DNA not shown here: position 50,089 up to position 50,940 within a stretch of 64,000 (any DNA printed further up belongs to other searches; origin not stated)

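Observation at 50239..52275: BchE-like B12/radical-SAM enzyme carrying a fused C-terminal receiver-like domain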

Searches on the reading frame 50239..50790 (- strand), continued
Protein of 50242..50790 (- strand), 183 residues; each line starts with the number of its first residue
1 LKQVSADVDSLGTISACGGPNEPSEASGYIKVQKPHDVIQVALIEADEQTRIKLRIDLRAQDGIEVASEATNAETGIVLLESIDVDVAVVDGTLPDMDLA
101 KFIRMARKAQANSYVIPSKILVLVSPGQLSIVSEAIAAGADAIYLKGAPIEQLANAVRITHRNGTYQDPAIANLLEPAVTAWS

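Call 52: fold_search(model_id=the predicted structure, library=pdb)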
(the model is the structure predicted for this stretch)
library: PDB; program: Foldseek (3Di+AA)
matches with E <= 10: 1720; with E <= 0.001: 442
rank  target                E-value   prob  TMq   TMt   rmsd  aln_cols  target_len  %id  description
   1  5hev_B                7.8e-10  1.00  0.75  0.56   3.8       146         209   24  Crystal Structure of the beryllofluoride-activated LiaR from Enterococcus faecium (released 2016-11-16)
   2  4le0_A                3.0e-09  1.00  0.77  0.89   1.8       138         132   23  Crystal structure of the receiver domain of DesR in complex with beryllofluoride and magnesium (released 2014-07-16)
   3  4zmr_A                3.2e-09  1.00  0.78  0.59   2.3       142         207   22  Structural characterization of the full-length response regulator spr1814 in complex with a phosphate analogue reveals (released 2016-04-27)
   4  4le2_C                3.6e-09  1.00  0.78  0.88   1.8       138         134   22  Crystal structure of the unphosphorylated receiver domain of DesR in the active state (released 2014-07-16)
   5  4le0_B                3.9e-09  1.00  0.76  0.87   1.8       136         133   23  Crystal structure of the receiver domain of DesR in complex with beryllofluoride and magnesium (released 2014-07-16)
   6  5hev_A                4.6e-09  1.00  0.80  0.60   2.9       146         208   26  Crystal Structure of the beryllofluoride-activated LiaR from Enterococcus faecium (released 2016-11-16)
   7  4yn8                  5.2e-09  1.00  0.73  0.57   2.8       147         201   28  Crystal Structure of Response Regulator ChrA in Heme-Sensing Two Component System (released 2015-08-19)
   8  4hye_A                6.3e-09  1.00  0.79  0.62   1.7       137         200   22  Crystal structure of a response regulator spr1814 from Streptococcus pneumoniae reveals unique interdomain contacts am (released 2013-06-05)
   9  7ve6_A                6.7e-09  1.00  0.79  0.88   2.3       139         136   26  N-terminal domain of VraR (released 2022-05-18)
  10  5hev_C                9.1e-09  1.00  0.78  0.58   2.6       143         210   25  Crystal Structure of the beryllofluoride-activated LiaR from Enterococcus faecium (released 2016-11-16)
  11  4ldz_A                1.2e-08  1.00  0.74  0.58   2.4       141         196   23  Crystal structure of the full-length response regulator DesR in the active state (released 2014-07-16)
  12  5iuk_F                1.5e-08  1.00  0.70  0.80   3.4       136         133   24  Crystal structure of the DesK-DesR complex in the phosphotransfer state with high Mg2+ (150 mM) (released 2016-12-21)
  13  4le2_D                2.2e-08  1.00  0.75  0.89   1.7       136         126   23  Crystal structure of the unphosphorylated receiver domain of DesR in the active state (released 2014-07-16)
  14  5iuk_C                2.3e-08  1.00  0.76  0.87   1.8       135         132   23  Crystal structure of the DesK-DesR complex in the phosphotransfer state with high Mg2+ (150 mM) (released 2016-12-21)
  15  4gvp_A                2.9e-08  1.00  0.72  0.54   4.9       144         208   24  Crystal Structure of the Response Regulator Protein VraR from Staphylococcus aureus (released 2013-05-08)
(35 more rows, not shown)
